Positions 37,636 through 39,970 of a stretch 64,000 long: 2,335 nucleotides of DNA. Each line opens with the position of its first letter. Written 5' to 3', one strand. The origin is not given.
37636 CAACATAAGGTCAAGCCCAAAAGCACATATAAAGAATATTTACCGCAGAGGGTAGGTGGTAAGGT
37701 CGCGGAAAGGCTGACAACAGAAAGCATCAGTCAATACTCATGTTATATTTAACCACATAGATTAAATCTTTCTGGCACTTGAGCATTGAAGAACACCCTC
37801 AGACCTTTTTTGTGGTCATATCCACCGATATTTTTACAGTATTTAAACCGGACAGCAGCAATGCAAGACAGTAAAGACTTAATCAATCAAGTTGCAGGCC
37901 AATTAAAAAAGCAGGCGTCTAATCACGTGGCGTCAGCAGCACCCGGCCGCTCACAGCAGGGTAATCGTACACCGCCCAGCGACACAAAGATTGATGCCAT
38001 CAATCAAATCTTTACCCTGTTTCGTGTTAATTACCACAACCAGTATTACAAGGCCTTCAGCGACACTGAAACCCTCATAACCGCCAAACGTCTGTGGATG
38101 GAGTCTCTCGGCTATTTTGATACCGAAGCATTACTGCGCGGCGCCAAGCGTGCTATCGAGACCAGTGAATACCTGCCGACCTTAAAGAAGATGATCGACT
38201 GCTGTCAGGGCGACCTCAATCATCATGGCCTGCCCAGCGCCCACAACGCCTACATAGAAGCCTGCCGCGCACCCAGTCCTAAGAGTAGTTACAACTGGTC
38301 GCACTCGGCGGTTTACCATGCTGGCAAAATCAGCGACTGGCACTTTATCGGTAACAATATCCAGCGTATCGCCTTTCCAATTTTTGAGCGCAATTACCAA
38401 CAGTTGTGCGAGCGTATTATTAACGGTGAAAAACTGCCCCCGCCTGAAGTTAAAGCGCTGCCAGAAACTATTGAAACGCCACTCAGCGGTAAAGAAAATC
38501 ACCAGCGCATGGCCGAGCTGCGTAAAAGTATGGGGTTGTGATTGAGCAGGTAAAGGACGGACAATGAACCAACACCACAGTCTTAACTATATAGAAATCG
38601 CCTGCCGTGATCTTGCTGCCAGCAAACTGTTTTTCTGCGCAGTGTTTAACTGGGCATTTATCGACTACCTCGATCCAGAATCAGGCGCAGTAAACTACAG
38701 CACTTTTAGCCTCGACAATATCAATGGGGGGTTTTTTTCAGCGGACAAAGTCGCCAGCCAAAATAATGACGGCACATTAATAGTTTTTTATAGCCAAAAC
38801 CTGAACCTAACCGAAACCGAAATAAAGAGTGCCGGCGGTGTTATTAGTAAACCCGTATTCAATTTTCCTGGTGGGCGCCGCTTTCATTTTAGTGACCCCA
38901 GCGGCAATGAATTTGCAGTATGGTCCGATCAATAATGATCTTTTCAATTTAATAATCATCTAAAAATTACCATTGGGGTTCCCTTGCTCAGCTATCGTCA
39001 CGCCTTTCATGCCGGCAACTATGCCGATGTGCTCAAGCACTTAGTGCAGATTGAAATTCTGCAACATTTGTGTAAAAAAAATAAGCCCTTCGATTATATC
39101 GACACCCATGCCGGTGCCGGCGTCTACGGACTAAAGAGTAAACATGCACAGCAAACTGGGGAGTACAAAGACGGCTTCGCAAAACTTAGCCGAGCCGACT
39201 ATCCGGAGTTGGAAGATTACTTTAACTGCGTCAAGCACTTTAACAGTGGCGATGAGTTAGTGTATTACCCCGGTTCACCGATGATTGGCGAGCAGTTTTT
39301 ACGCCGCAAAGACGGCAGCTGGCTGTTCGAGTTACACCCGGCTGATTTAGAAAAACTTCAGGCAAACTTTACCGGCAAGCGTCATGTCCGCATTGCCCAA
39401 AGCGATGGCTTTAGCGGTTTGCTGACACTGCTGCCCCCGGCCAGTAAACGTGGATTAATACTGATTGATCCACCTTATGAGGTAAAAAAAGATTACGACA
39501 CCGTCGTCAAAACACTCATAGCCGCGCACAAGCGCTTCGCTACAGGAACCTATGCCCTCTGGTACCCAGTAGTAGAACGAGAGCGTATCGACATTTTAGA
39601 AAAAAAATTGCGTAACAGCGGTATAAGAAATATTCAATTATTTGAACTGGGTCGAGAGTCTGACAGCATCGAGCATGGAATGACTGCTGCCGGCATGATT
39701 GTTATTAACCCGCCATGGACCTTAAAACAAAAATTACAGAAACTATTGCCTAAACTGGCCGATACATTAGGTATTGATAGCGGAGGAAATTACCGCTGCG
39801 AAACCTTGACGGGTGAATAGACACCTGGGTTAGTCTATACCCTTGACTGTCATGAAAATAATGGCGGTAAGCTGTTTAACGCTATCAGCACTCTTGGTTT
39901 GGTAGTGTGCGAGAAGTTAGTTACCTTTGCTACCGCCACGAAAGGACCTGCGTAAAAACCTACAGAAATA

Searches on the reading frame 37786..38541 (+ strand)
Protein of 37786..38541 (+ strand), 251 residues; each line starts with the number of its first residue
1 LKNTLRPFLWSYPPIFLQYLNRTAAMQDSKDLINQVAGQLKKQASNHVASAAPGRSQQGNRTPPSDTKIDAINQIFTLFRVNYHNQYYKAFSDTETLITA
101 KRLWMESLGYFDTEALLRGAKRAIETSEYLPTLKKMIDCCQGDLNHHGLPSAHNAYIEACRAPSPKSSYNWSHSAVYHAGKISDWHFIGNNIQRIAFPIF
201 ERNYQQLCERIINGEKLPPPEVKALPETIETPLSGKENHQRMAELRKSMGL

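Call 11: search_protein_families(library=pfam, proteins=[window:37786-38541:+], max_evalue=0.001)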
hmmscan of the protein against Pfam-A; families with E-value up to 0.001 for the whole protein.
window:37786-38541:+ (251 aa): 1 family
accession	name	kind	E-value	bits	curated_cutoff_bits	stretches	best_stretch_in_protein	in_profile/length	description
PF06992.16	Phage_lambda_P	-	2.1e-12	47.6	26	1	71-220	2-162/162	Replication protein P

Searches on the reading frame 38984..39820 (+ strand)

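Call 11: search_protein_families(library=pfam, proteins=[window:38984-39820:+], max_evalue=0.001)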
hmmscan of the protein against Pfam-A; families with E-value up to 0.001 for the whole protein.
window:38984-39820:+ (278 aa): 2 families
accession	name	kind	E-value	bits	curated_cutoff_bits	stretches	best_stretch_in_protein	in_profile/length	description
PF04378.19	RsmJ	-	6.2e-78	262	27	1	33-269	1-239/245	Ribosomal RNA large subunit methyltransferase D, RlmJ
PF03602.21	Cons_hypoth95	-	0.00014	22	24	0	79-178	32-136/182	Conserved hypothetical protein 95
